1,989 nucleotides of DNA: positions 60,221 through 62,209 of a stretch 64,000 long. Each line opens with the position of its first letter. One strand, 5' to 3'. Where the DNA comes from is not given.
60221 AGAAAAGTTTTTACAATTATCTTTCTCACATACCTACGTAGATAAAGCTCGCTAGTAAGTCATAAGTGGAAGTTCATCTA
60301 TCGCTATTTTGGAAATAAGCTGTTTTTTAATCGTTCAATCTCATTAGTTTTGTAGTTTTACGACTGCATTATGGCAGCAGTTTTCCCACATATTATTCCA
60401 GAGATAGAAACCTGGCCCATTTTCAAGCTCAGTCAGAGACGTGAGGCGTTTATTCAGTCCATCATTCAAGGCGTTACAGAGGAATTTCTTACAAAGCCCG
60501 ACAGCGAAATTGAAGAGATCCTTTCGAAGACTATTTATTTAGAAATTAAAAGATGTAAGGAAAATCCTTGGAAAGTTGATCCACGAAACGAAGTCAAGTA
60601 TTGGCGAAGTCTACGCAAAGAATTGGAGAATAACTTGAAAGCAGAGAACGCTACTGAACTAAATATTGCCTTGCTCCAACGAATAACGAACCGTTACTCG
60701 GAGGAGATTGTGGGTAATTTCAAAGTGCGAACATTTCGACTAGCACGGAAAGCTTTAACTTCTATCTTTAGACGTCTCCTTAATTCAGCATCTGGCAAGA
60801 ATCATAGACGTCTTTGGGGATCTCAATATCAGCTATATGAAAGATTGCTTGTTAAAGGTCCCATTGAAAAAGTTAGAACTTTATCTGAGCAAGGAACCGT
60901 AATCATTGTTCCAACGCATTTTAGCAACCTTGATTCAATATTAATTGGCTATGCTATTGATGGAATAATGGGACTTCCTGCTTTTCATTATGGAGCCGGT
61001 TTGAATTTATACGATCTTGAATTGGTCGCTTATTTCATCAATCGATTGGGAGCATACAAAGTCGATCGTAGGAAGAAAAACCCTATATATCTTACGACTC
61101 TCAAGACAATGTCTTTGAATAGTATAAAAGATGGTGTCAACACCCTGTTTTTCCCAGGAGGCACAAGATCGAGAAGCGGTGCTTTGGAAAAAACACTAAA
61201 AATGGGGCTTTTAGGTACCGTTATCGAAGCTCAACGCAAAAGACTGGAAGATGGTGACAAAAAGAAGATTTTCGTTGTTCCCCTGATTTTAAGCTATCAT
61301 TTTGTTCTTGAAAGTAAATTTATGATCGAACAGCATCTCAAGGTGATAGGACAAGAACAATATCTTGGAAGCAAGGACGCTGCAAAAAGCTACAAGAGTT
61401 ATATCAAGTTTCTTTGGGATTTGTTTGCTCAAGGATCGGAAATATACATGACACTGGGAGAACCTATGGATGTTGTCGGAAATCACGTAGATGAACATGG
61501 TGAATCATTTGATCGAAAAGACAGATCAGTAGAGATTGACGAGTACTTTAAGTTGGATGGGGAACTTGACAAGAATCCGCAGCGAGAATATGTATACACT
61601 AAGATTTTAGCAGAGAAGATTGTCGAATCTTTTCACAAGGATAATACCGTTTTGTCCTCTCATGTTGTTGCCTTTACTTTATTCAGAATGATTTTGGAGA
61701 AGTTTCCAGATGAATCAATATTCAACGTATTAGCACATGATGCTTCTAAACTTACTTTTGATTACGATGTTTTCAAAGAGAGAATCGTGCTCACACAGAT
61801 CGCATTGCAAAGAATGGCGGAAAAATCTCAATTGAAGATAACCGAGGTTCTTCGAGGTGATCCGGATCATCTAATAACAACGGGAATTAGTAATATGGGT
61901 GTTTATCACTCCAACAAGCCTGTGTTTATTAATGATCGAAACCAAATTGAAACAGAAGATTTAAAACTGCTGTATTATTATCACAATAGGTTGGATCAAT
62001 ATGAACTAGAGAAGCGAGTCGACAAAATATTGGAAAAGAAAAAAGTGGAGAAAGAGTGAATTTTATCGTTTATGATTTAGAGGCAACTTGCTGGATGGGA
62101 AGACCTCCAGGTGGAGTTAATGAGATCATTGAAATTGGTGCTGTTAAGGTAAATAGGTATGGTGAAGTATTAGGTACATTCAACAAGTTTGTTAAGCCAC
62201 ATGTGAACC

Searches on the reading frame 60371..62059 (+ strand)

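Call 84: search_protein_families(library=ncbifam, proteins=[window:60371-62059:+], max_evalue=0.00001)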
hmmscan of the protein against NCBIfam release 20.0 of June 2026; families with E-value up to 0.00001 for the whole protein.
window:60371-62059:+ (562 aa): 5 families
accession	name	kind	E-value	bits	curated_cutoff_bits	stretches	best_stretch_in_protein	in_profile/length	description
TIGR03703.1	plsB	equivalog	4.2e-17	61.9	618.5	1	98-379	234-479/799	glycerol-3-phosphate 1-O-acyltransferase PlsB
NF003441.0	PRK04974.1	equivalog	1.1e-14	53.7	610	1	104-316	250-437/823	glycerol-3-phosphate 1-O-acyltransferase PlsB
TIGR00530.1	AGP_acyltrn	subfamily_domain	7.8e-11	41.8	102.95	1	172-286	13-119/130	1-acylglycerol-3-phosphate O-acyltransferase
NF002886.0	PRK03355.1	equivalog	7e-09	34.7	721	1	165-320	258-407/787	glycerol-3-phosphate 1-O-acyltransferase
NF008883.0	PRK11915.1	equivalog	5.3e-07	28.6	698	1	156-320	96-254/621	lysophospholipid acyltransferase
